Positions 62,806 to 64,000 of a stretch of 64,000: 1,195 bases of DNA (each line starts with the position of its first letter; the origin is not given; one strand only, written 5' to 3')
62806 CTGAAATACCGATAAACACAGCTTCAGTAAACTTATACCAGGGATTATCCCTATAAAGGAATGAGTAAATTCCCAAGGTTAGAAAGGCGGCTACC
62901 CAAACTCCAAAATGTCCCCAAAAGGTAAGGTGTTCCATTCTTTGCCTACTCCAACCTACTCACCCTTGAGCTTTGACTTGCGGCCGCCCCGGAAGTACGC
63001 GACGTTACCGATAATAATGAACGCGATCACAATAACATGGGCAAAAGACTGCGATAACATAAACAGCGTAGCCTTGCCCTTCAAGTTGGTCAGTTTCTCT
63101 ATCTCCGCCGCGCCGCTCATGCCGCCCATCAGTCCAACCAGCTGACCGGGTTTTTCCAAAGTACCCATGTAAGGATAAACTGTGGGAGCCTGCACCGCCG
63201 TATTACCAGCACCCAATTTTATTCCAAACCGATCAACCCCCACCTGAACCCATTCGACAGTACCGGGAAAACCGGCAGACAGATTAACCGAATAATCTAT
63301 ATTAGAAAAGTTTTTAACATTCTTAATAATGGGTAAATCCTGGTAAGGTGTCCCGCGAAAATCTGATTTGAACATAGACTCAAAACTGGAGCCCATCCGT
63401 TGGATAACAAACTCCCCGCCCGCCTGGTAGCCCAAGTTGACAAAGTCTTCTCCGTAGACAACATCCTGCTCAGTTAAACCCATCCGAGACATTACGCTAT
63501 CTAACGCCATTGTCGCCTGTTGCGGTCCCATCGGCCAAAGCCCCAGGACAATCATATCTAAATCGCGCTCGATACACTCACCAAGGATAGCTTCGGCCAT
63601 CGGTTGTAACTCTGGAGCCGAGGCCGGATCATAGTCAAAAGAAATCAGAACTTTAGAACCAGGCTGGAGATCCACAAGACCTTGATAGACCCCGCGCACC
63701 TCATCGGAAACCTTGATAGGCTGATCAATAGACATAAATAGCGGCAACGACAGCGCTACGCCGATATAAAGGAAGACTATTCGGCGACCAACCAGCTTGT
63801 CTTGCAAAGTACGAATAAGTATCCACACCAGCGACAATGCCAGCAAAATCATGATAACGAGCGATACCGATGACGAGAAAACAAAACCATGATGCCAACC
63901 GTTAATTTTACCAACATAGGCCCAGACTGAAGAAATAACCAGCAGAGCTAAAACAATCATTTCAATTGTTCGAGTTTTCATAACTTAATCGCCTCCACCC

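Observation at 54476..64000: Tandem array of a four-gene, all-membrane-protein module (C-D-A-B) with no recognisable function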

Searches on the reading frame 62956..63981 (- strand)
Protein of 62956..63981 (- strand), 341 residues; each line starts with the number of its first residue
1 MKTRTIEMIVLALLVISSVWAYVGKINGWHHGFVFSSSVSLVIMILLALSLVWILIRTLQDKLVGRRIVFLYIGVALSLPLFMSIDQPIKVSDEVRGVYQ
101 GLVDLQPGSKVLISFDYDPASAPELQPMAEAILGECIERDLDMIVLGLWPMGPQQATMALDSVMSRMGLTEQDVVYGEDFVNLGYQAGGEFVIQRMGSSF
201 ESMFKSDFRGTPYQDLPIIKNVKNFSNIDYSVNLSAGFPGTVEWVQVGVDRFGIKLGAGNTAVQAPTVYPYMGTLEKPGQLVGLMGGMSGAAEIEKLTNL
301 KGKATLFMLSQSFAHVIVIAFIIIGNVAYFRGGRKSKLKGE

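Call 3: search_protein_families(library=pfam, proteins=[window:62956-63981:-], max_evalue=1)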
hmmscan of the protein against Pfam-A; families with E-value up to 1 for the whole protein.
window:62956-63981:- (341 aa): 1 family
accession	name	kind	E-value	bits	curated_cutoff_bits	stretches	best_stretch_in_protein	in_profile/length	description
PF12823.12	DUF3817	-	0.18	13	27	1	5-58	9-63/85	Domain of unknown function (DUF3817)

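Call 4: search_protein_families(library=ncbifam, proteins=[window:62956-63981:-], max_evalue=1)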
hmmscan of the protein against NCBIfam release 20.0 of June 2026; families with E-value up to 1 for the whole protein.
window:62956-63981:- (341 aa): 1 family
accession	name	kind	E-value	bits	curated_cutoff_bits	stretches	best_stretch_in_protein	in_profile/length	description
TIGR01654.1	bact_immun_7tm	subfamily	0.45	8.9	189.35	0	295-335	565-605/681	bacteriocin-associated integral membrane protein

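Call 7: find_encoding_contigs(protein=window:62956-63981:-, flank=10000, max_places=6)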
Protein window:62956-63981:- (341 aa): 9 contigs read that carry it; 1 place shown.
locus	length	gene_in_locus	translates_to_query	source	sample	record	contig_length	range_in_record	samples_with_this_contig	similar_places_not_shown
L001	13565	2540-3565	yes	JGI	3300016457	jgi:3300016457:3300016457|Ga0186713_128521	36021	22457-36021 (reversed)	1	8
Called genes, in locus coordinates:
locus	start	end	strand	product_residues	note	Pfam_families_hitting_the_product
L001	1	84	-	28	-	?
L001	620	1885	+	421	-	PF20539:DUF6754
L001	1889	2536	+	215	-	-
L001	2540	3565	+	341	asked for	-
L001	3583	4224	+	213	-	-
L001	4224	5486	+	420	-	PF20539:DUF6754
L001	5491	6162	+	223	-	-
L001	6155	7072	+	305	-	-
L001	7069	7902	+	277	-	-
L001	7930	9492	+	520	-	PF20539:DUF6754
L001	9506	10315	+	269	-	-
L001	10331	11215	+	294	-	-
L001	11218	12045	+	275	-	-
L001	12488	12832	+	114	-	-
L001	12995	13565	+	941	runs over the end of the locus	PF01326:PPDK_N, PF00391:PEP-utilizers, PF02896:PEP-utilizers_C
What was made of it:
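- On Pfam DUF6754 (PF20539): C0 is also annotated PF20539 (call 7).
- Checked: With the gene calls of an overlapping contig they run from about -8 to +27 nt, including a 1-nt stop/start overlap between B1 and C1 (call 7).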

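Call 11: search_solved_structures(query=window:62956-63981:-, max_evalue=10)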
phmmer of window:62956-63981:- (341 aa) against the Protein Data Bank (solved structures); distinct sequences matched with E-value up to 10: 0.

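Call 27: search_solved_structures(query=A2, max_evalue=10)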
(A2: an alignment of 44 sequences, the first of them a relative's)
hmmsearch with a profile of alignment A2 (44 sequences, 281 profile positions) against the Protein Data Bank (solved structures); distinct sequences matched with E-value up to 10: 4.
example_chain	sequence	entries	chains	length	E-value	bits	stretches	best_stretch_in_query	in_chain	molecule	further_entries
5wb4_A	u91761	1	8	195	0.55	12.5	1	163-208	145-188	N-acetylglucosaminyldiphosphoundecaprenol N-acetyl-beta-D-mannosaminyltransferase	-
5wfg_A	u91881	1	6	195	0.82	12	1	163-208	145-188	N-acetylglucosaminyldiphosphoundecaprenol N-acetyl-beta-D-mannosaminyltransferase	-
7mpk_A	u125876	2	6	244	0.91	11.8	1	164-208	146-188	N-acetylglucosaminyldiphosphoundecaprenol N-acetyl-beta-D-mannosaminyltransferase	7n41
5gj9_A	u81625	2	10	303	0.91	11.8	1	32-76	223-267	1-aminocyclopropane-1-carboxylate oxidase 2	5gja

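Call 28: search_solved_structures(query=A3, max_evalue=10)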
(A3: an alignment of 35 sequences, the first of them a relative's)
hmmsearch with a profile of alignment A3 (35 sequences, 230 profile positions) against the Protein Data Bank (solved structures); distinct sequences matched with E-value up to 10: 0.

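Call 29: search_solved_structures(query=A4, max_evalue=10)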
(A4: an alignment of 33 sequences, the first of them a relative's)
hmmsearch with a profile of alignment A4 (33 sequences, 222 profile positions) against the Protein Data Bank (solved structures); distinct sequences matched with E-value up to 10: 1.
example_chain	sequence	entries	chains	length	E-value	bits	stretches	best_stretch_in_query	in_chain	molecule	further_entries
6cfw_B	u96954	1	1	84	0.47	13.2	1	144-201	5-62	Monovalent cation/H+ antiporter subunit F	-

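Call 30: search_solved_structures(query=A5, max_evalue=10)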
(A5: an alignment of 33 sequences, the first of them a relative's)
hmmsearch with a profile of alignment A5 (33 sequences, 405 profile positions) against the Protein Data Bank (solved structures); distinct sequences matched with E-value up to 10: 68 (the best 60 are shown).
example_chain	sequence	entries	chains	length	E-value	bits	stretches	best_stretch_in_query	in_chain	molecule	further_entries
8q6t_I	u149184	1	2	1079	5.8e-32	114.5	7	25-140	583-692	Titin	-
8g4l_bm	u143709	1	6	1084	9.1e-29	103.9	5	29-142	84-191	Titin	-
8bxr_A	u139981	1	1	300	5.6e-10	42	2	33-141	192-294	Titin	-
8bvo_A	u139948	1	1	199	6.2e-10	41.9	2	33-140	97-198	Titin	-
3lpw_A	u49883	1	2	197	7.6e-09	38.3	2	41-145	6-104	A77-A78 domain from Titin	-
8oiy_A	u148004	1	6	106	3.1e-06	29.7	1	39-144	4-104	Titin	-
4o00_A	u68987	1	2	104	4.1e-06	29.3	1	40-144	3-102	Titin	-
8bnq_A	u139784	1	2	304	2.2e-05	26.9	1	58-142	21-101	Titin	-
3p4l_A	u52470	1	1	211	6.4e-05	25.4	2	38-140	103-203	Neogenin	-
8oty_A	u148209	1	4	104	6.5e-05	25.4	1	40-140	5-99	Titin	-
4bq8_A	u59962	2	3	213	0.00011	24.7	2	40-135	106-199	NEOGENIN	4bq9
4bq6_A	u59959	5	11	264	0.00023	23.6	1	38-136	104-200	NEOGENIN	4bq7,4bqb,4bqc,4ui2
2nzi_A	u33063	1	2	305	0.00025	23.5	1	29-142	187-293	Titin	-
3mpc_A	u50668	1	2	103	0.00027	23.3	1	56-132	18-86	Fn3-like protein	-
6z3m_E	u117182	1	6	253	0.00029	23.3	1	38-134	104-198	Neogenin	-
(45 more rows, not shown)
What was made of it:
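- On Fibronectin type III domain (ectodomain of C): The family profile hits titin and neogenin FN3 domains, E 6e-32 to 1e-4 (call 30).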

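Call 38: search_protein_families(library=pfam, alignment_id=A3, max_evalue=1)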
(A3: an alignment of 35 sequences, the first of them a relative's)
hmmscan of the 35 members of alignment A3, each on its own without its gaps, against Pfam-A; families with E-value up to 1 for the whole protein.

A. member 1, L001:3583-4221:+ (213 aa): 1 family
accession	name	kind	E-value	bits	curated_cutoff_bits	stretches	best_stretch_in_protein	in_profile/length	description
PF24411.1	DUF7545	-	0.38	11.6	27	1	116-142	66-92/95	Family of unknown function (DUF7545)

B. families by the number of members that match (of 35 scanned): 24 families
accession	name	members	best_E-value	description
PF12488.13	DUF3704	3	0.085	Protein of unknown function (DUF3704)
PF16935.10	Hol_Tox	2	0.018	Putative Holin-like Toxin (Hol-Tox)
PF20389.3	DUF6684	2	0.11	Family of unknown function (DUF6684)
PF13567.11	DUF4131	2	0.32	Domain of unknown function (DUF4131)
PF17328.7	DUF5366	1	0.00086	Family of unknown function (DUF5366)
PF07698.17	7TM-7TMR_HD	1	0.004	7TM receptor with intracellular HD hydrolase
PF03187.20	Corona_I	1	0.0044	Corona nucleocapsid I protein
PF12242.14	Eno-Rase_NADH_b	1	0.0046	NAD(P)H binding domain of trans-2-enoyl-CoA reductase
PF09451.16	ATG27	1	0.059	Autophagy-related protein 27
PF19517.4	DUF6050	1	0.085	Family of unknown function (DUF6050)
PF08409.16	TMTC_DUF1736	1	0.097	Protein O-mannosyl-transferase TMTC, DUF1736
PF18902.5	DUF5658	1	0.14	Domain of unknown function (DUF5658)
PF17286.7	PRMT5_C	1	0.18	PRMT5 oligomerisation domain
PF07850.20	Renin_r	1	0.19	Renin receptor-like transmembrane spanning segment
PF20037.4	DUF6440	1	0.21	Family of unknown function (DUF6440)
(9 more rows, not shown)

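Call 39: search_protein_families(library=pfam, alignment_id=A4, max_evalue=1)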
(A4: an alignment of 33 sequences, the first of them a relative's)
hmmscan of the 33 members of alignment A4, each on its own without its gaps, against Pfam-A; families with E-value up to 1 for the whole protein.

A. member 1, L001:5491-6159:+ (223 aa): 5 families
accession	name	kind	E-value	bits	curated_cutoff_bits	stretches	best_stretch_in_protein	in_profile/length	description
PF02628.20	COX15-CtaA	-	0.0008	19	29.9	1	39-152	92-192/322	Cytochrome oxidase assembly protein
PF01757.29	Acyl_transf_3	-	0.017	14.6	31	1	7-170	151-301/326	Acyltransferase domain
PF07695.17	7TMR-DISM_7TM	-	0.12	12.7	29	0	16-157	43-168/205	7TM diverse intracellular signalling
PF25487.1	ETR1_N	-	0.18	12.6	27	1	131-168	29-65/97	Ethylene receptor 1-like, N-terminal domain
PF24357.1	TMD0_ABC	-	0.25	11.9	27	0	35-89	28-83/159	ABC transporter TMD0 domain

B. families by the number of members that match (of 33 scanned): 49 families (the first 25 are shown)
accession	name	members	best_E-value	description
PF24357.1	TMD0_ABC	10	0.014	ABC transporter TMD0 domain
PF01757.29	Acyl_transf_3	6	0.017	Acyltransferase domain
PF07695.17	7TMR-DISM_7TM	5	0.0014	7TM diverse intracellular signalling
PF24365.1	DUF7521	5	0.0051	Family of unknown function (DUF7521)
PF13664.11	DUF4149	3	0.0081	Domain of unknown function (DUF4149)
PF18948.5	DUF5692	2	0.0099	Family of unknown function (DUF5692)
PF12698.13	ABC2_membrane_3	2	0.012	ABC-2 family transporter protein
PF19258.4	KxYKxGKxW_sig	2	0.021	KxYKxGKxW signal peptide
PF25487.1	ETR1_N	2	0.11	Ethylene receptor 1-like, N-terminal domain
PF08592.16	Anthrone_oxy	2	0.24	Anthrone oxygenase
PF06532.16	NrsF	1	0.00011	Negative regulator of sigma F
PF06197.19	DUF998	1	0.00075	Protein of unknown function (DUF998)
PF02628.20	COX15-CtaA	1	0.0008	Cytochrome oxidase assembly protein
PF04123.18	DUF373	1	0.0011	Domain of unknown function (DUF373)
PF08627.16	CRT-like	1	0.0012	CRT-like, chloroquine-resistance transporter-like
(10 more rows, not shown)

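Call 40: search_protein_families(library=pfam, alignment_id=A2, max_evalue=1)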
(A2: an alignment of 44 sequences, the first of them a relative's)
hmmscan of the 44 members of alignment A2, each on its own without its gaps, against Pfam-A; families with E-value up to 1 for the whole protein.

A. member 1, L001:2540-3562:+ (341 aa): 1 family
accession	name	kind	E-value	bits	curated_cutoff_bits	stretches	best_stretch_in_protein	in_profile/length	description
PF12823.12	DUF3817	-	0.18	13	27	1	5-58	9-63/85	Domain of unknown function (DUF3817)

B. families by the number of members that match (of 44 scanned): 31 families (the first 25 are shown)
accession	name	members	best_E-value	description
PF10006.14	DUF2249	3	0.03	Uncharacterized conserved protein (DUF2249)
PF04932.20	Wzy_C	2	0.064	O-Antigen ligase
PF24717.1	DUF7672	1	0.0075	Family of unknown function (DUF7672)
PF04893.22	Yip1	1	0.011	Yip1 domain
PF24661.1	DUF7649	1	0.036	Domain of unknown function (DUF7649)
PF25592.1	DUF7937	1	0.051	Domain of unknown function (DUF7937)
PF09636.16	XkdW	1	0.051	XkdW protein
PF14462.11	Prok-E2_E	1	0.058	Prokaryotic E2 family E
PF11346.13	DUF3149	1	0.076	Protein of unknown function (DUF3149)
PF02773.21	S-AdoMet_synt_C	1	0.076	S-adenosylmethionine synthetase, C-terminal domain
PF16927.11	HisKA_7TM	1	0.077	N-terminal 7TM region of histidine kinase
PF00689.26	Cation_ATPase_C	1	0.078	Cation transporting ATPase, C-terminus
PF15711.10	ILEI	1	0.095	Interleukin-like EMT inducer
PF04783.17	DUF630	1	0.11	Protein of unknown function (DUF630)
PF08114.16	PMP1_2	1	0.12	ATPase proteolipid family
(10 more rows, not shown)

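Call 44: find_homologous_proteins(query=window:62956-63981:-, max_evalue=0.001)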
Query window:62956-63981:- (341 aa): 1224 proteins with E <= 0.001 among 7327 candidates; the best 120 are listed.
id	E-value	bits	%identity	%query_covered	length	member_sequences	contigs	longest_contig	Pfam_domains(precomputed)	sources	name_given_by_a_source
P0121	3.9e-220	748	100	100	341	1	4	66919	-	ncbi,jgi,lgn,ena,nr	ncbi:MAG: hypothetical protein J7J98_08480 [candidate division Zixibacteria bacterium]|nr:hypothetic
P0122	4.6e-194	662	87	100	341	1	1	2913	-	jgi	-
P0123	6.0e-189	645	83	100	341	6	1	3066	-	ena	-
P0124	2.3e-186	637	80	100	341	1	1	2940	-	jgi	jgi:hypothetical protein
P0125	1.2e-184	631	81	100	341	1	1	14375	-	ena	-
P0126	9.2e-180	615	79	100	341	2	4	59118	-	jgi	-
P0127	3.4e-176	603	78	100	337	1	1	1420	-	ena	-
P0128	2.1e-175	601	77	100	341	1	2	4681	-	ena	-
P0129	4.2e-171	587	76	100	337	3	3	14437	-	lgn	-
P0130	6.6e-166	570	74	99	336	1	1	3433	-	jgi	-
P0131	4.3e-163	560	73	99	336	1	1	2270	-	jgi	-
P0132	5.6e-162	557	74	98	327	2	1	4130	-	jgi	jgi:hypothetical protein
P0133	2.2e-159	548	71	98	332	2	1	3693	-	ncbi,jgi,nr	ncbi:MAG: hypothetical protein DRP45_11250 [Candidatus Zixiibacteriota bacterium]|nr:MAG: hypothetic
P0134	3.2e-152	525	68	99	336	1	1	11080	-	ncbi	-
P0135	5.3e-152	524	68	99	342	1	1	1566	-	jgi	jgi:hypothetical protein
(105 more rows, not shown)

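Call 57: find_homologous_proteins(query=A2, max_evalue=0.001)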
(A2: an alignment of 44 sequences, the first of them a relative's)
Query A2 (44 sequences) (341 aa, profile of the alignment): 1297 proteins with E <= 0.001 among 8000 candidates; the best 120 are listed.
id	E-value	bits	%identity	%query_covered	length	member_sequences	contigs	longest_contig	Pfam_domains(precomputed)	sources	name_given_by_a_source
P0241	2.7e-119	416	50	82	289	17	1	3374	-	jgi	-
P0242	3.9e-119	415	53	80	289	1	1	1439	-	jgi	-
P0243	4.9e-119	415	51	81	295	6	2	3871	-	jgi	jgi:hypothetical protein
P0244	8.0e-119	414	50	82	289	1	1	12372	-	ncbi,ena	-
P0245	8.2e-119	414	49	82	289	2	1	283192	-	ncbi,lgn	ncbi:MAG: hypothetical protein WCE90_03675 [Candidatus Zixiibacteriota bacterium]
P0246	8.9e-119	414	53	80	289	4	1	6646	-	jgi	jgi:hypothetical protein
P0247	9.6e-119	414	50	82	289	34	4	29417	-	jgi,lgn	jgi:hypothetical protein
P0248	1.3e-118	413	49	76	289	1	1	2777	-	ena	-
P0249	2.6e-118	412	49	82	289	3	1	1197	-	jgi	jgi:hypothetical protein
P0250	3.9e-118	412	51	82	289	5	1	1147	-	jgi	jgi:hypothetical protein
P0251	4.8e-118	411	50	82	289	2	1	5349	-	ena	-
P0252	7.7e-118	411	50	83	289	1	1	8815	-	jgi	jgi:hypothetical protein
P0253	8.1e-118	411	50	77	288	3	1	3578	-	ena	-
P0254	2.3e-117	409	54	80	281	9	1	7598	-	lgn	-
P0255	2.7e-117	409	52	80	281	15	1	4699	-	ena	-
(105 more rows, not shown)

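Call 66: predict_structure(alignment_id=A9)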
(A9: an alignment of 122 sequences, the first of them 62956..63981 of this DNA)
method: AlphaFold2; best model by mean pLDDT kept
length: 341 residues; sequences in the alignment: 122
mean_pLDDT: 92.3   pTM: 0.87
mean pLDDT of the five models: 92.3, 91.9, 91.8, 91.7, 91.5
residues with pLDDT >= 90: 273; 70-90: 58; 50-70: 8; < 50: 2
segments of 3 or more residues with pLDDT < 50: none
pLDDT, mean of each block of 10 residues (from residue 1): 90 95 91 90 95 94 89 90 90 97 98 96 97 98 96 97 97 97 90 84 94 96 94 89 92 95 95 89 97 97 92 91 91 60 40
secondary structure, 60 per line:
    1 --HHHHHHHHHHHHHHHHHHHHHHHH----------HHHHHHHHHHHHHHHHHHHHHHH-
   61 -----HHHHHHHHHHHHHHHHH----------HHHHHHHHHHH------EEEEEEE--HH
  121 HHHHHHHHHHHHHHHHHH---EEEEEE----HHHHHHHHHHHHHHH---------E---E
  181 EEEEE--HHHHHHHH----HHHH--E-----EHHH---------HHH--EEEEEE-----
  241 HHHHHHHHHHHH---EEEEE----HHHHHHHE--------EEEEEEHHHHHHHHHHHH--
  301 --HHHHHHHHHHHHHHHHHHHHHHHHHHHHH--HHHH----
elements in order: H3-26 H37-59 H66-82 H93-103 E110-116 H119-138 E142-147 H152-166 E180-185 H188-195 H200-203 E230-235 H241-252 E256-260 H265-271 E281-286 H287-298 H303-331 H334-337

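Call 68: fold_search(model_id=the predicted structure, library=pdb)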
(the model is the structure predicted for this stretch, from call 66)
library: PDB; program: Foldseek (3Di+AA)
matches with E <= 10: 1658; with E <= 0.001: 0
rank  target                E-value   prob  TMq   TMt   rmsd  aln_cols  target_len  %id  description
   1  6zn1                  2.6e-03  0.94  0.26  0.23  15.7       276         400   10  Trehalose transferase bound to alpha-D-glucopyranosyl-beta-galactopyranose from Thermoproteus uzoniensis (released 2021-01-20)
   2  5wqc                  3.5e-03  0.94  0.28  0.21  15.4       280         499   12  Crystal structure of human orexin 2 receptor bound to the selective antagonist EMPA determined by the synchrotron light  (released 2017-11-29)
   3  6hlp                  3.9e-03  0.97  0.29  0.21  15.1       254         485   13  Crystal structure of the Neurokinin 1 receptor in complex with the small molecule antagonist Netupitant (released 2019-01-16)
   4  5i45                  3.9e-03  0.95  0.28  0.43  13.4       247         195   16  1.35 Angstrom Crystal Structure of C-terminal Domain of Glycosyl Transferase Group 1 Family Protein (LpcC) from Francise (released 2016-02-24)
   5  1iy8_A                3.9e-03  0.72  0.19  0.23  11.8       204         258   15  Crystal Structure of Levodione Reductase (released 2003-05-27)
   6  6fj3_A                4.1e-03  0.93  0.28  0.19  15.3       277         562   13  High resolution crystal structure of parathyroid hormone 1 receptor in complex with a peptide agonist. (released 2018-11-21)
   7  6ps8                  4.9e-03  0.92  0.27  0.20  15.0       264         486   12  XFEL MT1R structure by ligand exchange from agomelatine to 2-phenylmelatonin. (released 2019-11-13)
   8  6hlo                  5.5e-03  0.91  0.27  0.21  15.0       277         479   14  Crystal structure of the Neurokinin 1 receptor in complex with the small molecule antagonist Aprepitant (released 2019-01-16)
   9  3gvc_A                5.5e-03  0.44  0.19  0.24  15.0       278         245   10  Crystal structure of probable short-chain dehydrogenase-reductase from Mycobacterium tuberculosis (released 2009-04-07)
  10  5u09                  5.8e-03  0.89  0.28  0.21  15.7       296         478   12  High-resolution crystal structure of the human CB1 cannabinoid receptor (released 2016-12-07)
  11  3phg_A                6.2e-03  0.85  0.23  0.28   8.9       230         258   13  Crystal structure of the Shikimate 5-Dehydrogenase (aroE) from Helicobacter pylori (released 2011-11-09)
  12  3pii_A                6.5e-03  0.89  0.24  0.24   9.1       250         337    9  Crystal structure of Mutant of ht- Alcohol Dehydrogenase with substrate analogue butyramide (released 2011-11-09)
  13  6kuw_A                6.9e-03  0.93  0.27  0.21  14.2       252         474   13  Crystal structure of human alpha2C adrenergic G protein-coupled receptor. (released 2019-12-04)
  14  6nki                  6.9e-03  0.63  0.20  0.19  13.6       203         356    9  Structure of PhqB Reductase Domain from Penicillium fellutanum (released 2019-10-09)
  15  7br3                  7.3e-03  0.82  0.26  0.20  15.6       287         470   12  Crystal structure of the protein 1 (released 2020-10-07)
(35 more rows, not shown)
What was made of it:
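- On GT-B glycosyltransferase-like Rossmann domain (ectodomain of A): TM-scores are at most 0.30 relative to the query and at most 0.44 relative to the target (call 68).
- Tried and rejected: These were rejected as non-specific (call 68).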

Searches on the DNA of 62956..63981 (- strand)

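Call 84: search_rna_families(source=L001, start=1, end=1000, threshold=evalue, max_evalue=1)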
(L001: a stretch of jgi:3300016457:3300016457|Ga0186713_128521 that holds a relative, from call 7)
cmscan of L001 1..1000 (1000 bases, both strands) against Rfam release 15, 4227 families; matches with E-value up to 1: 0.
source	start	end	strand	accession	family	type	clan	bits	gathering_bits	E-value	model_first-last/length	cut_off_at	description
